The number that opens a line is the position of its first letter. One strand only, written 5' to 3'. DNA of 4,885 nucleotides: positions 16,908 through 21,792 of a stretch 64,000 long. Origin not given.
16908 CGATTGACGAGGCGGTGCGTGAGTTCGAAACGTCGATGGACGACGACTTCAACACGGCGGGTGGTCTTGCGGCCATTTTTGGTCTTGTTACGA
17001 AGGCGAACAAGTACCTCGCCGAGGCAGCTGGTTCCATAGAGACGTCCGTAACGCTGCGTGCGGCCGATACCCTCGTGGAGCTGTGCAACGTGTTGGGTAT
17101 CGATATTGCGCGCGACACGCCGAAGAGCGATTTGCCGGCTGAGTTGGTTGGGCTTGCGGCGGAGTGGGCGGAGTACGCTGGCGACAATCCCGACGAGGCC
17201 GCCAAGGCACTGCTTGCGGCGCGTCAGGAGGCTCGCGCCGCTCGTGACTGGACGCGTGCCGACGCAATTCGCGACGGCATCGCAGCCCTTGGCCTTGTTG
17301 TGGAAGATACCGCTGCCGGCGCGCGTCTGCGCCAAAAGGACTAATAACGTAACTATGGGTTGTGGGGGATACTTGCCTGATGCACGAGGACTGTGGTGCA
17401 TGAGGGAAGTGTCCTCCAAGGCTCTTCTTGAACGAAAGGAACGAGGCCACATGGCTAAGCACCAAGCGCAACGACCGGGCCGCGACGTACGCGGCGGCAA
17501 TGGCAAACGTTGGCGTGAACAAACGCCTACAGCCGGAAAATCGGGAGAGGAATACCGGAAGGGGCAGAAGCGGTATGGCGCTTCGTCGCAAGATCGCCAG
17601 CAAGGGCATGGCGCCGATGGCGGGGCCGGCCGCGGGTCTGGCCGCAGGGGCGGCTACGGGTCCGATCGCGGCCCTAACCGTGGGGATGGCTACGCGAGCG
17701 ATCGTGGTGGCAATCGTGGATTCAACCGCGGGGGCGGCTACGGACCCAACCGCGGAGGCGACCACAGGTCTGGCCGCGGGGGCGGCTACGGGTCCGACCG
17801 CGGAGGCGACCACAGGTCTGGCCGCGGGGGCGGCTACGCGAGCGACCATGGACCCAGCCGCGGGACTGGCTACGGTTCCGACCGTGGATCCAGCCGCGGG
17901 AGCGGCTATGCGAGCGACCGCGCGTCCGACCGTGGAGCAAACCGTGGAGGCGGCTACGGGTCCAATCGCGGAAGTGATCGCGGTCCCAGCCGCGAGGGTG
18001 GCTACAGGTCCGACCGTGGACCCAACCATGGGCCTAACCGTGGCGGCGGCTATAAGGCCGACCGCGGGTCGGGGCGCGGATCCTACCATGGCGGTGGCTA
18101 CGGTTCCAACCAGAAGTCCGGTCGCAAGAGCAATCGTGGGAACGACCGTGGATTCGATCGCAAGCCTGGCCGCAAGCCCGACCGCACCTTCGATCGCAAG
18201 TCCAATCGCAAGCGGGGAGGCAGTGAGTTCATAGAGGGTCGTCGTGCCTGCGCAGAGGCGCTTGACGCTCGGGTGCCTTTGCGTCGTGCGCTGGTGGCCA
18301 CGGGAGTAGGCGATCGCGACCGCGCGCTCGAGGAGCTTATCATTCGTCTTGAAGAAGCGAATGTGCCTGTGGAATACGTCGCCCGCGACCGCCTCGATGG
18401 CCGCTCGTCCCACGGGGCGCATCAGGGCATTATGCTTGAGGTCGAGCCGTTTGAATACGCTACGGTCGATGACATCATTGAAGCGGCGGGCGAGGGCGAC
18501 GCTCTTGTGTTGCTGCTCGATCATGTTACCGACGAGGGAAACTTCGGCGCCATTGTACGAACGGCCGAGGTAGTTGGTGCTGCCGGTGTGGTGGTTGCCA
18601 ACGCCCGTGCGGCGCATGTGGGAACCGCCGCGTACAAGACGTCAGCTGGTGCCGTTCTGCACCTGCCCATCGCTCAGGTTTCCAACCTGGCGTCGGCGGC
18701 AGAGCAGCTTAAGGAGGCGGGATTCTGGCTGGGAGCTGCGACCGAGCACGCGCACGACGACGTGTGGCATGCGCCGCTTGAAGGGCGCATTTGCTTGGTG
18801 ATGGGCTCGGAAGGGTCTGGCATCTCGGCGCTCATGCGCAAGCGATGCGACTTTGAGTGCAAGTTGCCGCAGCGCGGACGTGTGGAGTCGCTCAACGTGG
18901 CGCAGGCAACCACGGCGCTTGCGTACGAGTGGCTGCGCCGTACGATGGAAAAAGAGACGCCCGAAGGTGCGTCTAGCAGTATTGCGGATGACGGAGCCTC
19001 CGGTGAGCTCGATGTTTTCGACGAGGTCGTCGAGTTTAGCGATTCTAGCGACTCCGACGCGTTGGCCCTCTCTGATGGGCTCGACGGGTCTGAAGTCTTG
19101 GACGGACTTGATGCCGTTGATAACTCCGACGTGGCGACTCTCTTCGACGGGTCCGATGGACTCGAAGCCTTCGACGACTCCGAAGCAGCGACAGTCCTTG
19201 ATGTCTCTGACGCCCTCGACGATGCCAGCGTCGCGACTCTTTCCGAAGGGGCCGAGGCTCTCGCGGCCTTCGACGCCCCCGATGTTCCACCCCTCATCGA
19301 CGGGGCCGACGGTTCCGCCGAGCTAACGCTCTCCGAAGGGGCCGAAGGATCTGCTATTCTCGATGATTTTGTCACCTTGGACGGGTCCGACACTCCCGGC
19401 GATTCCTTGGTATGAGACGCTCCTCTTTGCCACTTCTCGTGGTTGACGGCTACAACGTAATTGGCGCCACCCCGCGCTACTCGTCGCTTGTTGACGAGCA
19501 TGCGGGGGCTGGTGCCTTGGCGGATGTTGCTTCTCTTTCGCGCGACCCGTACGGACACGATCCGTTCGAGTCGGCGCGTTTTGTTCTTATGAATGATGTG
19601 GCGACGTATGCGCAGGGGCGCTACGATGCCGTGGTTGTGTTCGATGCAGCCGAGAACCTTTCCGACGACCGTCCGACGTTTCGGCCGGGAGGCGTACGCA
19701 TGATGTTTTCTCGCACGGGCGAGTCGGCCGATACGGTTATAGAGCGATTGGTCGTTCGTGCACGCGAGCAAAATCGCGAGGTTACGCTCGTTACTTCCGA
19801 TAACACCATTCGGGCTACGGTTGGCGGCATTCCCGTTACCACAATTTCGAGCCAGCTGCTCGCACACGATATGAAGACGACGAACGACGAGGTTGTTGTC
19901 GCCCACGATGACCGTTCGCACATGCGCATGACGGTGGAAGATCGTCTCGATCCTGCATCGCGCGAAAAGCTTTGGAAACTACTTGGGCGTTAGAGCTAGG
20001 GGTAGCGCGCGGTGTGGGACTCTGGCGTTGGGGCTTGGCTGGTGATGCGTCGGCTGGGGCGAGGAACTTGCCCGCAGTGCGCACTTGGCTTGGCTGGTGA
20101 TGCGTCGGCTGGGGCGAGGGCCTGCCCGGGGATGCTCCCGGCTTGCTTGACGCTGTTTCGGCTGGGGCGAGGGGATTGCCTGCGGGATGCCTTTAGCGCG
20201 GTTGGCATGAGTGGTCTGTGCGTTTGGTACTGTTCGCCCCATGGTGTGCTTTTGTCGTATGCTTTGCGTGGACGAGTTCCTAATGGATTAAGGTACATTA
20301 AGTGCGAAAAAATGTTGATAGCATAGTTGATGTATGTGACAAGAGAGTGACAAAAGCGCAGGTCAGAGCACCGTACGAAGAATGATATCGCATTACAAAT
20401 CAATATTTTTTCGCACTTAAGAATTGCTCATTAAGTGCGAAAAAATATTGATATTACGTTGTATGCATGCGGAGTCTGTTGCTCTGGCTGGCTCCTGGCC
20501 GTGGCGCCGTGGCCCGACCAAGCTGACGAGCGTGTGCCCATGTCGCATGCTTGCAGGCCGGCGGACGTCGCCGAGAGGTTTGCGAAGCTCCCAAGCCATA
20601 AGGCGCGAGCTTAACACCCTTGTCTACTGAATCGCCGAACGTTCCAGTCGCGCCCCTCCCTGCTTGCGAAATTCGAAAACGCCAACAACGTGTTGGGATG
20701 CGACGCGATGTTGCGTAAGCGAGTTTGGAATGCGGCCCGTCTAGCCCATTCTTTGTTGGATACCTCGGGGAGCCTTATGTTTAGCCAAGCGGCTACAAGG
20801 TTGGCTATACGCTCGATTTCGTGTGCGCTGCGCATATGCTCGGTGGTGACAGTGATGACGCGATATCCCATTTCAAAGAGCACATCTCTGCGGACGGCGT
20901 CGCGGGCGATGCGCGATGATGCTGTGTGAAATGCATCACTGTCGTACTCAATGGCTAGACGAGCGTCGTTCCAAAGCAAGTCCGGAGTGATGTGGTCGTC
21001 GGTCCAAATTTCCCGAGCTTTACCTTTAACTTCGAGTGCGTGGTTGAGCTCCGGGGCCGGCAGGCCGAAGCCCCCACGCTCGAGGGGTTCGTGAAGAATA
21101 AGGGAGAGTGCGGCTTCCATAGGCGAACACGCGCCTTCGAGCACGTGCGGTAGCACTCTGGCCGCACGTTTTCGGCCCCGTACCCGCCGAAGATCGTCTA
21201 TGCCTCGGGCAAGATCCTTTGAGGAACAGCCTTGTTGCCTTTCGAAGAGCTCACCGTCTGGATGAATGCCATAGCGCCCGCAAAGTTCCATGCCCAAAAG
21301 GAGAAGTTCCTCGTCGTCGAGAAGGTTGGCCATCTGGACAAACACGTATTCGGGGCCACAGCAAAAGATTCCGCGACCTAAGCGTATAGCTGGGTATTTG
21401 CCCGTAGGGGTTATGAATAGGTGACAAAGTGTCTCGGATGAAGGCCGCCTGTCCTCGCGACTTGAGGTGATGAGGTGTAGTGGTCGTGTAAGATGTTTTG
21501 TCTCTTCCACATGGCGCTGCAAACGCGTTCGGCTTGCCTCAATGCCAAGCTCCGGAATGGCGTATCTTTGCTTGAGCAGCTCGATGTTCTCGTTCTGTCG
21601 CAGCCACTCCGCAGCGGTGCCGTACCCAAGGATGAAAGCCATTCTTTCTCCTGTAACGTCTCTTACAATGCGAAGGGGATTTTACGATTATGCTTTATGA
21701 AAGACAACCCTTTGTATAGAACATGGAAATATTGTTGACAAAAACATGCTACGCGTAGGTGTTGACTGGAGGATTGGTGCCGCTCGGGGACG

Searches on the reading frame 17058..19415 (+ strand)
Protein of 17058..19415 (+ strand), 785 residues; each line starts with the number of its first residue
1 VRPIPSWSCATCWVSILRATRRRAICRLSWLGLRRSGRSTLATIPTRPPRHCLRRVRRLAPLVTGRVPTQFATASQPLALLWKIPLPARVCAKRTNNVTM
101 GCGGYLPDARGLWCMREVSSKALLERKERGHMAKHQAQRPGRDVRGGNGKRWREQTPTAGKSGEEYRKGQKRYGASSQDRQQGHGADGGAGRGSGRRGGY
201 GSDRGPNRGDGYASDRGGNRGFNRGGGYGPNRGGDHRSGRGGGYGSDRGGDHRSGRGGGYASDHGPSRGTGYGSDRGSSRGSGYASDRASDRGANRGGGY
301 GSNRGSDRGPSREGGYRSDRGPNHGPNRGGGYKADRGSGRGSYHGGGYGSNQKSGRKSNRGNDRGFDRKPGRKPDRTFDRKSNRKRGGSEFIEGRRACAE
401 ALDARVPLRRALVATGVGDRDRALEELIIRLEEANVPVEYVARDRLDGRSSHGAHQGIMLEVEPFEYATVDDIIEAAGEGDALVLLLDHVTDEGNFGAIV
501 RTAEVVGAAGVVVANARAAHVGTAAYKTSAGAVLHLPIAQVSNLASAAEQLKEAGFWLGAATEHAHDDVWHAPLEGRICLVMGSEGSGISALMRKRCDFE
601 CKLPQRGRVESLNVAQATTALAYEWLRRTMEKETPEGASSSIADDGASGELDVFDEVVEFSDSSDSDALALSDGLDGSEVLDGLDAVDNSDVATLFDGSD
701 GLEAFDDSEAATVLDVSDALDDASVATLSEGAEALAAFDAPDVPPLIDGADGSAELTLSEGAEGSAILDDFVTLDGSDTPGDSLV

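Call 10: search_protein_families(library=pfam, proteins=[window:17058-19415:+], max_evalue=0.001)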
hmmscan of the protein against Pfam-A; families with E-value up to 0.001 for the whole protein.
window:17058-19415:+ (785 aa): 2 families
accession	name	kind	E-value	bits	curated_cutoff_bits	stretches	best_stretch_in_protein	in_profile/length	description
PF00588.24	SpoU_methylase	-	1.5e-35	122.8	29.7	1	483-623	2-142/142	SpoU rRNA Methylase family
PF08032.17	SpoU_sub_bind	-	3e-14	53.5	22.8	1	391-467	1-75/76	RNA 2'-O ribose methyltransferase substrate binding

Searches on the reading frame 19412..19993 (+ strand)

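Call 10: search_protein_families(library=pfam, proteins=[window:19412-19993:+], max_evalue=0.001)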
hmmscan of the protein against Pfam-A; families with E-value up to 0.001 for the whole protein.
window:19412-19993:+ (193 aa): 1 family
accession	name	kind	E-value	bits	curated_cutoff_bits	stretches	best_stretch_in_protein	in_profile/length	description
PF05991.17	NYN_YacP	-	2.6e-27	96.3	24.6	1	9-189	1-163/166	YacP-like NYN domain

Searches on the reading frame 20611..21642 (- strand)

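Call 10: search_protein_families(library=pfam, proteins=[window:20611-21642:-], max_evalue=0.001)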
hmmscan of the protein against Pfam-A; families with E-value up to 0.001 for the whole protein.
window:20611-21642:- (343 aa): 1 family
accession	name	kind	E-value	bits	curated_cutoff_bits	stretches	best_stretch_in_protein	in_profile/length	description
PF18741.7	MTES_1575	-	2e-06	28.2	38.2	1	225-270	36-81/96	REase_MTES_1575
